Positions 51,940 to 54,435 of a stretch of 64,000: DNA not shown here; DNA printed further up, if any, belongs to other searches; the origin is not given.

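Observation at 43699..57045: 13.3-kb replicative integrative element in tRNA-Val with precisely definable att sites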

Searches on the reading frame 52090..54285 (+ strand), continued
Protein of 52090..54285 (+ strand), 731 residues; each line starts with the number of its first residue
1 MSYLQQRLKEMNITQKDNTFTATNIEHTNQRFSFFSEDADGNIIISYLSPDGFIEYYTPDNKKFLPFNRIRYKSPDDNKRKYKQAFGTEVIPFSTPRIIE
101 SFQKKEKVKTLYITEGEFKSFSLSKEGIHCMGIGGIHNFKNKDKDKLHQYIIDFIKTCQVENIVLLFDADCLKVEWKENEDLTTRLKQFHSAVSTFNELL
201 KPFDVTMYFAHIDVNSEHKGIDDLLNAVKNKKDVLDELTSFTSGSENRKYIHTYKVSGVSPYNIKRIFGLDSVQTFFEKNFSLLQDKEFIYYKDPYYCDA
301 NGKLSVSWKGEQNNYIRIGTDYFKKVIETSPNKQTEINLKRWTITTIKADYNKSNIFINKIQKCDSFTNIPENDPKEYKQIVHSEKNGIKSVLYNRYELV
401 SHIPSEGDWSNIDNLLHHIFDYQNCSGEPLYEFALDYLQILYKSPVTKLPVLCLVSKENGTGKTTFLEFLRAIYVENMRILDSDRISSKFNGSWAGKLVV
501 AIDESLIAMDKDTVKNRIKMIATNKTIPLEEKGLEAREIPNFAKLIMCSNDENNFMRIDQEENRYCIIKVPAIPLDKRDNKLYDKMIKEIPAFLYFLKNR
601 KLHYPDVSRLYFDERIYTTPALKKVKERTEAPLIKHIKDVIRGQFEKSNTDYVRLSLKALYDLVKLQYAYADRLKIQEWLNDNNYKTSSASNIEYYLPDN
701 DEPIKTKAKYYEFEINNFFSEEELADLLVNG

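Call 59: search_protein_families(library=phrogs, proteins=[L033:12622-13140:+, L033:13175-14320:+, L033:14562-15791:+, L033:15791-17065:+, L033:17084-17662:+, L033:17665-18414:+, L033:19188-19778:+, L033:19775-21367:+, L033:9591-10004:+, L033:12210-12566:+], max_evalue=0.001)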
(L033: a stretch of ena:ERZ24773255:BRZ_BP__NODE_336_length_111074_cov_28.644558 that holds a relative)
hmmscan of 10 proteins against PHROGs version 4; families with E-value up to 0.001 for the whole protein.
L033:12622-13140:+ (172 aa): 0 families

L033:13175-14320:+ (381 aa): 0 families

L033:14562-15791:+ (409 aa): 5 families
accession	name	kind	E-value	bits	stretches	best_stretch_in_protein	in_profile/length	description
phrog_53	-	head and packaging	4.1e-34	119.7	1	9-367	15-366/583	head maturation protease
phrog_33023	-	unknown function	1.1e-09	38.6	1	98-288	112-307/507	-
phrog_4759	-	unknown function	5.1e-06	27.4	1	84-153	110-181/209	-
phrog_2619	-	unknown function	0.00045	21.4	1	328-390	61-121/124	-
phrog_2976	-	head and packaging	0.00082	20.2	1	45-204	4-162/394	head maturation protease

L033:15791-17065:+ (424 aa): 0 families

L033:17084-17662:+ (192 aa): 0 families

L033:17665-18414:+ (249 aa): 0 families

L033:19188-19778:+ (196 aa): 0 families

L033:19775-21367:+ (530 aa): 1 family
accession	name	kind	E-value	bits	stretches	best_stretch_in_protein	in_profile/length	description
phrog_2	-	head and packaging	3.7e-10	40.2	1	22-435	281-549/807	terminase large subunit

L033:9591-10004:+ (137 aa): 1 family
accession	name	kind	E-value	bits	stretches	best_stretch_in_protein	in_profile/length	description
phrog_30159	-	unknown function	3.3e-05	24.9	1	24-44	43-63/69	-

L033:12210-12566:+ (118 aa): 0 families

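Call 69: search_solved_structures(query=A1, max_evalue=0.01)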
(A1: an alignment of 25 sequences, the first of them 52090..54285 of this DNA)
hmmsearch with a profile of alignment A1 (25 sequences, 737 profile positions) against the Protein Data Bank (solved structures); distinct sequences matched with E-value up to 0.01: 2.
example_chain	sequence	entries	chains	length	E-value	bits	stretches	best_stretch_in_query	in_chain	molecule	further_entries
6k9e_A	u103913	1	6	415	2.8e-16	62.3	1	401-579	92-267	Primase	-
6k9c_A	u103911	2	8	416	2.8e-16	62.3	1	401-579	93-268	Primase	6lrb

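Call 79: search_protein_families(library=padloc, proteins=[L031:7505-8590:+, L031:13357-14454:+, L031:14504-15550:-, L031:15601-16125:-, L031:16131-16772:-, L031:16766-17281:-, L031:17284-18198:-, L031:18364-19167:-, L074:12829-13257:+, L074:13537-14184:+], max_evalue=0.001)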
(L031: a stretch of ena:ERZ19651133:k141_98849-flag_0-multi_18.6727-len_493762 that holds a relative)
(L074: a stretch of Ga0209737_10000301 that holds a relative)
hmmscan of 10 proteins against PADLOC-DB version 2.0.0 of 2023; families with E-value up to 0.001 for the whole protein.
L031:7505-8590:+ (361 aa): 0 families

L031:13357-14454:+ (365 aa): 0 families

L031:14504-15550:- (348 aa): 0 families

L031:15601-16125:- (174 aa): 0 families

L031:16131-16772:- (213 aa): 0 families

L031:16766-17281:- (171 aa): 0 families

L031:17284-18198:- (304 aa): 0 families

L031:18364-19167:- (267 aa): 1 family
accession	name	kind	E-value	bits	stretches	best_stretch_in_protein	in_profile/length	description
PDLC04903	PDC-S09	-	1.6e-05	23.2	1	3-104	27-108/108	-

L074:12829-13257:+ (142 aa): 0 families

L074:13537-14184:+ (215 aa): 0 families

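Call 92: search_dna_similar(query=window:52090-54285:+, collection=phages, mode=protein, max_rows=15)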
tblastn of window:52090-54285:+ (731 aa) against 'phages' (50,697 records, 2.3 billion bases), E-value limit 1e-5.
Records with a match: 78; places in all: 78; records where one place covers at least 80% of the query: 0.
Best place of each record, by identity: <60% 78.
By first word of the organism name: Vibrio 19; Pseudomonas 13; Stenotrophomonas 11; Xanthomonas 10; Brevundimonas 5; Roseobacter 5; Bacteriophage 3; Alteromonas 2; Janthinobacterium 2; Burkholderia 2; and 6 more.
By host as written in the record: - 25; Pseudomonas aeruginosa 4; Xanthomonas arboricola pv. juglandis IVIA 1317-1a 4; Pseudomonas aeruginosa PA14 4; Roseobacter denitrificans OCh114 4; Stenotrophomonas maltophilia D1585 3; Stenotrophomonas maltophilia 3; Alteromonas macleodii 2; and 18 more.
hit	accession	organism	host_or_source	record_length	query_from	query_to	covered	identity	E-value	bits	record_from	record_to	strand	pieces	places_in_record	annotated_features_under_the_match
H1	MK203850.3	Alteromonas phage ZP6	Alteromonas macleodii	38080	373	645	37%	25.2%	2e-12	77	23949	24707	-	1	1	DNA primase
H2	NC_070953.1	Alteromonas phage ZP6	Alteromonas macleodii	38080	373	645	37%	25.2%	2e-12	77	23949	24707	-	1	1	DNA primase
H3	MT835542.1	Bacteriophage sp.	human fecal samples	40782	38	307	37%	25.4%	1e-16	91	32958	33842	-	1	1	record has no annotation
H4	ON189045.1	Xanthomonas phage Elanor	Xanthomonas translucens pv. translucens ...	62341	376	670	40%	22.9%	1e-6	59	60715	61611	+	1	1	putative primase polymerase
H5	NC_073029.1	Xanthomonas phage Elanor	Xanthomonas translucens pv. translucens ...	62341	376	670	40%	22.9%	1e-6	59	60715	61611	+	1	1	putative primase polymerase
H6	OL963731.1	Citromicrobium phage vB_CbaS-RXM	Citromicrobium bathyomarinum JL1366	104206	359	649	40%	22.9%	2e-9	67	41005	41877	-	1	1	bifunctional DNA primase/polymerase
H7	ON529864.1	Brevundimonas phage vB_BgoS-Fanboy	Brevundimonas goettingensis LVF2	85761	365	639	38%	23.6%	1e-8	65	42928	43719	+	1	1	putative P4-specific DNA primase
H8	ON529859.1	Brevundimonas phage vB_BgoS-BabaJaga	Brevundimonas goettingensis LVF2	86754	365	639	38%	23.6%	1e-8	65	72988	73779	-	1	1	putative P4-specific DNA primase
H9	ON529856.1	Brevundimonas phage vB_BpoS-Leszy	Brevundimonas pondensis LVF1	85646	365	639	38%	23.6%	2e-8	64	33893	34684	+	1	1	putative P4-specific DNA primase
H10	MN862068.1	Brevundimonas phage vB_BsubS-Delta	Brevundimonas subvibrioides ATCC 15264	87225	365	639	38%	23.6%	2e-8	64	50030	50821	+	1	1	DNA primase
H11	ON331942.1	Stenotrophomonas phage vB_Sm_QDWS359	Stenotrophomonas maltophilia SM102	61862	404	670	37%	24.3%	3e-8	64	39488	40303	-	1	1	bifunctional DNA primase/polymerase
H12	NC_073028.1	Stenotrophomonas phage vB_Sm_QDWS359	Stenotrophomonas maltophilia SM102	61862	404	670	37%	24.3%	3e-8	64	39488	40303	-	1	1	bifunctional DNA primase/polymerase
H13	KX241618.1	Xanthomonas phage Xoo-sp2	Xanthomonas oryzae pv. oryzae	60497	404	670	37%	24.3%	1e-7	61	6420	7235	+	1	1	integrase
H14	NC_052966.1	Xanthomonas phage Xoo-sp2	Xanthomonas oryzae pv. oryzae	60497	404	670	37%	24.3%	1e-7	61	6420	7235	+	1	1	DNA primase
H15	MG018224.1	Stenotrophomonas phage DLP4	Stenotrophomonas maltophilia D1585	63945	404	670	37%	24.2%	4e-8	63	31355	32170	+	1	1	primase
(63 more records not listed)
